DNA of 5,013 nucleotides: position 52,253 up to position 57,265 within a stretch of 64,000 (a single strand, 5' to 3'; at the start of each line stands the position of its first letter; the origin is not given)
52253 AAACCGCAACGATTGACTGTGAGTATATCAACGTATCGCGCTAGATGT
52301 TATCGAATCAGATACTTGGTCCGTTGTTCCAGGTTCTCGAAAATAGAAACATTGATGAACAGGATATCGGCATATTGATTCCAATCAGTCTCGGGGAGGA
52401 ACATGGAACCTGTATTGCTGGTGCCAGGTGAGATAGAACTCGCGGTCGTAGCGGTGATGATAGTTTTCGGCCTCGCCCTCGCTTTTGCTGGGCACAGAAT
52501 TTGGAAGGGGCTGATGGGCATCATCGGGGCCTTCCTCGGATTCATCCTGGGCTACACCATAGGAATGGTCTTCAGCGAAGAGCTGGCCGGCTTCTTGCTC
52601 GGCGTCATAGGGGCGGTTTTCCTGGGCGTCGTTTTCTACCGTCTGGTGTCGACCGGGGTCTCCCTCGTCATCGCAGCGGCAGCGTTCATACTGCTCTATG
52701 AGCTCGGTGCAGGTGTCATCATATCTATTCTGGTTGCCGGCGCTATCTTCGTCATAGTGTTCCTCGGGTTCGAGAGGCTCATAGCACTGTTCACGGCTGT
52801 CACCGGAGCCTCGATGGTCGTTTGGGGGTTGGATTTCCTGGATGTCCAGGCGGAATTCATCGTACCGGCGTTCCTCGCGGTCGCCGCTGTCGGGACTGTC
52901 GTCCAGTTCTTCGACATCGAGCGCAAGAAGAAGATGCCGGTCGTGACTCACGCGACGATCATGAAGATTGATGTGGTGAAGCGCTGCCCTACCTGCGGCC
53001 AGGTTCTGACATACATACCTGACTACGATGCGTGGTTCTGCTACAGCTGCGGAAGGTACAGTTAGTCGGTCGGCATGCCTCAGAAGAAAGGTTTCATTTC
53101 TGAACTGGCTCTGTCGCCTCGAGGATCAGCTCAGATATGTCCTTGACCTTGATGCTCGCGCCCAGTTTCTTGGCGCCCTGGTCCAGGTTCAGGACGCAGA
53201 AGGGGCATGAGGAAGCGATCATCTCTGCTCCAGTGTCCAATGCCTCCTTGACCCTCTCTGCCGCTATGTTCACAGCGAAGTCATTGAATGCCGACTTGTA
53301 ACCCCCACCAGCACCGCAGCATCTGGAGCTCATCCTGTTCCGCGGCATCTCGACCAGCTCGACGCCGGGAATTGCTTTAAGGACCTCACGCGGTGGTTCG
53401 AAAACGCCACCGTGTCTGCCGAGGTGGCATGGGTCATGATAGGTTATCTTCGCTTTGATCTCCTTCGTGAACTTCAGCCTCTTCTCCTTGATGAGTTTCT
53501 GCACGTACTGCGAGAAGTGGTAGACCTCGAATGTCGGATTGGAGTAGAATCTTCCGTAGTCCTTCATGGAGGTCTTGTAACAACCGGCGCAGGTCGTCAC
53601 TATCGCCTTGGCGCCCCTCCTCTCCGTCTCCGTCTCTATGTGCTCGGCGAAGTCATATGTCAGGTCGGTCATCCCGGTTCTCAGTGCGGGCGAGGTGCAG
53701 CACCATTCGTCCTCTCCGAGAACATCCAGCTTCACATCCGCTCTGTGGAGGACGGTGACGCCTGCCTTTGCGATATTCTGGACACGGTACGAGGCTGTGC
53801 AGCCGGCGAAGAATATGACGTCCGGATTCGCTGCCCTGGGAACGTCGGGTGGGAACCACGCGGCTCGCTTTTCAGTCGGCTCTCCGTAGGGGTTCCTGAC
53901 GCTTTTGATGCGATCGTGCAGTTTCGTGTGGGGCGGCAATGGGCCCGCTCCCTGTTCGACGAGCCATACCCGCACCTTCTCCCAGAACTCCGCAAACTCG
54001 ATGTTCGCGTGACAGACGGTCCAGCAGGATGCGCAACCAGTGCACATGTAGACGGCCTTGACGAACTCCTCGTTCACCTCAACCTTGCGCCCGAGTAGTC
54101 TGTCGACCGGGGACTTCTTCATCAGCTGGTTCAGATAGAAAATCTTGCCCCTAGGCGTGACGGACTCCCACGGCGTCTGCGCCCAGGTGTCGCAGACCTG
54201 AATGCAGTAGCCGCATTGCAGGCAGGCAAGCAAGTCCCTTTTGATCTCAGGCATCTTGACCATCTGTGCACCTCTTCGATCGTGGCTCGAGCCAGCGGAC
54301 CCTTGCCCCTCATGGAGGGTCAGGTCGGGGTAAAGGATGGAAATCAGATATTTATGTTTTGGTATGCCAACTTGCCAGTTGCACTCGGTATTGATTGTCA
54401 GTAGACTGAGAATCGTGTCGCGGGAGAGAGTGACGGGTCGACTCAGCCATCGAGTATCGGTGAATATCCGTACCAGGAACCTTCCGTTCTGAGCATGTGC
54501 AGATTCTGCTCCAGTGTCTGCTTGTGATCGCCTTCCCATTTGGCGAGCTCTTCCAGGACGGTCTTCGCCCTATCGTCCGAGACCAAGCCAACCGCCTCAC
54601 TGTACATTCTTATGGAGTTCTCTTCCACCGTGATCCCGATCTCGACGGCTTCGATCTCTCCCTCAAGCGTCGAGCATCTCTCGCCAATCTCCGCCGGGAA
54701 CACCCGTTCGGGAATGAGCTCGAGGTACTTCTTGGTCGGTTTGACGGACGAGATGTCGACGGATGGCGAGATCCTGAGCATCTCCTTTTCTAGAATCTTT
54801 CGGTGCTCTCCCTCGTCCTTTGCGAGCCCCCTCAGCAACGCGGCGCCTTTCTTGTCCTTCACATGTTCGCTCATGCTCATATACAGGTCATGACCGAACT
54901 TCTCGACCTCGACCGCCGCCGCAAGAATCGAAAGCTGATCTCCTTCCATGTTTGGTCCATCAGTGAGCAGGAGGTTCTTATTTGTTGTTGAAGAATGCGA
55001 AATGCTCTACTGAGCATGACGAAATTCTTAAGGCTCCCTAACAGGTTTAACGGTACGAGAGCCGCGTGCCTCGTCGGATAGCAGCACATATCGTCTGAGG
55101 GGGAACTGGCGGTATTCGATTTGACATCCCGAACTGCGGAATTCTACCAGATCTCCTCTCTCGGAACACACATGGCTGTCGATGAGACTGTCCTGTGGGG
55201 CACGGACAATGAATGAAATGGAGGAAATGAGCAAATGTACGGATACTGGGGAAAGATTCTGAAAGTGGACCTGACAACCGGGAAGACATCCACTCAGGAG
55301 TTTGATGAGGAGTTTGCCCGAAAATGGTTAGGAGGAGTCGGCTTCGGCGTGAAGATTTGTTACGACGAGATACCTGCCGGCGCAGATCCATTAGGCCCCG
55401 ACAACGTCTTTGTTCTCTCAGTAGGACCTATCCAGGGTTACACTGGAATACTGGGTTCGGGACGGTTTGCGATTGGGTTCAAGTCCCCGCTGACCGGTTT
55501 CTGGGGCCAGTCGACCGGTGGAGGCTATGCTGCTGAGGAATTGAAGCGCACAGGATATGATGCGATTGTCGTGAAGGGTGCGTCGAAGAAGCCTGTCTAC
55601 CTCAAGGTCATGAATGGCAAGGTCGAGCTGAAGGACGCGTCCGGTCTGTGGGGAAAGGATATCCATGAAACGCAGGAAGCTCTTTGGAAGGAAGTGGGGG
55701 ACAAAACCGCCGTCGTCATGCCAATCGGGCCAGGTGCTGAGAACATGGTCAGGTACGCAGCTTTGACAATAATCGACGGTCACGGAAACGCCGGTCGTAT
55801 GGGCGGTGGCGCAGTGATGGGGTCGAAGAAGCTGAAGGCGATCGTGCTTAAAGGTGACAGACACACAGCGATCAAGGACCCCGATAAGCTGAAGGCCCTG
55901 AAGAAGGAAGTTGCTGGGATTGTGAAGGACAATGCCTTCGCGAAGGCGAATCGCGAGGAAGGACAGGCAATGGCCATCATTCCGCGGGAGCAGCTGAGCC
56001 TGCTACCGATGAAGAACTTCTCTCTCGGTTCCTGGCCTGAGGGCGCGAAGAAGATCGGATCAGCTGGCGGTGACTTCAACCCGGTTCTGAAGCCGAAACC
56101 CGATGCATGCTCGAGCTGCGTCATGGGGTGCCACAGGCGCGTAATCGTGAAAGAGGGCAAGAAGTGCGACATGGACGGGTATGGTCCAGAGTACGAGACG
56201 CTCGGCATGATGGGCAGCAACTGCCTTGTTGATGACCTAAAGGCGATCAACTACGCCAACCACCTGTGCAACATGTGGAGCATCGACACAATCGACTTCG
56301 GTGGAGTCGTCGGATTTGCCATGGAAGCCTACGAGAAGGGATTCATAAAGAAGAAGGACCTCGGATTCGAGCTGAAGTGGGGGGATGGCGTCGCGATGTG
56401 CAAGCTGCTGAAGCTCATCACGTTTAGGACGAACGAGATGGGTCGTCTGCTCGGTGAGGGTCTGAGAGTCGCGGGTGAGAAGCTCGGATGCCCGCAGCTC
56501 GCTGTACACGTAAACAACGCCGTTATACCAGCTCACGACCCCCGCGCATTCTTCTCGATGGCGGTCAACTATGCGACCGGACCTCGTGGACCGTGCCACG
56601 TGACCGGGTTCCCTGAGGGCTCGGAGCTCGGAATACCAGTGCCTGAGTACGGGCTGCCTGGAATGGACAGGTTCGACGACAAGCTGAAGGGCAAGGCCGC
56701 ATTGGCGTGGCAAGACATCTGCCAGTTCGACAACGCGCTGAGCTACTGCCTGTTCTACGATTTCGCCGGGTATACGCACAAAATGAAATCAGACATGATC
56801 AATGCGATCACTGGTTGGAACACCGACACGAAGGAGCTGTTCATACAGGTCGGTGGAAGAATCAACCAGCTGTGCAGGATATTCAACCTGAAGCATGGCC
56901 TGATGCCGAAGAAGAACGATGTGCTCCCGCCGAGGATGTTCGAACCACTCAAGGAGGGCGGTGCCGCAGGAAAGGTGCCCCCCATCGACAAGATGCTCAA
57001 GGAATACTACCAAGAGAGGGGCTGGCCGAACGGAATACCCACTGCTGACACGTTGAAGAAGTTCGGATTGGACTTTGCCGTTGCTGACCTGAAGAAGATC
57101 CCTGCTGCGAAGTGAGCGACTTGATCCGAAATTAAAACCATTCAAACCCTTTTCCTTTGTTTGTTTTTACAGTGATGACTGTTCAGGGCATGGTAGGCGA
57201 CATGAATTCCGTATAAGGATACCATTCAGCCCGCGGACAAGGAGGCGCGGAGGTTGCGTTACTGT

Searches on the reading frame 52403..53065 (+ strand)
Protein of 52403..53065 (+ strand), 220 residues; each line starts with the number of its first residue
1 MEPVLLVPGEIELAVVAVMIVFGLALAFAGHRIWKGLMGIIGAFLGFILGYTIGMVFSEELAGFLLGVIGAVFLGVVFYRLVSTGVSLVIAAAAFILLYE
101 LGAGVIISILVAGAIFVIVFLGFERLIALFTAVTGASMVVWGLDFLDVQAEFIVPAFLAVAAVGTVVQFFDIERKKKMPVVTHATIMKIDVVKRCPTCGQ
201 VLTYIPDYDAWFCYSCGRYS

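Call 29: search_protein_families(library=pfam, proteins=[window:52403-53065:+], max_evalue=1)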
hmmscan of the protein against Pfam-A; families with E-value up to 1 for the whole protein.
window:52403-53065:+ (220 aa): 4 families
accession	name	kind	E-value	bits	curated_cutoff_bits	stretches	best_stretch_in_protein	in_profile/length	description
PF13886.12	TM7S3_TM198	-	0.0025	18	29.2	1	17-146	2-151/199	TM7S3/TM198-like domain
PF23208.1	zf_C2H2_ZNF598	-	0.074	13.5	27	1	195-203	8-16/34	ZNF598 C2H2 zinc finger domain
PF13248.11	Zn_ribbon_3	-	0.13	12.3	27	1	193-217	3-23/26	zinc-ribbon domain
PF12773.13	DZR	-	0.25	12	27.3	1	193-217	25-45/45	Double zinc ribbon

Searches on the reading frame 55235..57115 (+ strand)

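Call 92: search_protein_families(library=pfam, proteins=[window:55235-57115:+], max_evalue=0.0001)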
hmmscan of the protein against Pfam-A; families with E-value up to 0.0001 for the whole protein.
window:55235-57115:+ (626 aa): 2 families
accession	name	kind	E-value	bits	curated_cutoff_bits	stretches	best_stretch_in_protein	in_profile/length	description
PF01314.23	AFOR_C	-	4.4e-101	339.2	27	1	224-612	4-385/385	Aldehyde ferredoxin oxidoreductase, domains 2 & 3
PF02730.20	AFOR_N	-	6e-73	245.3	29.8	1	6-207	1-198/199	Aldehyde ferredoxin oxidoreductase, N-terminal domain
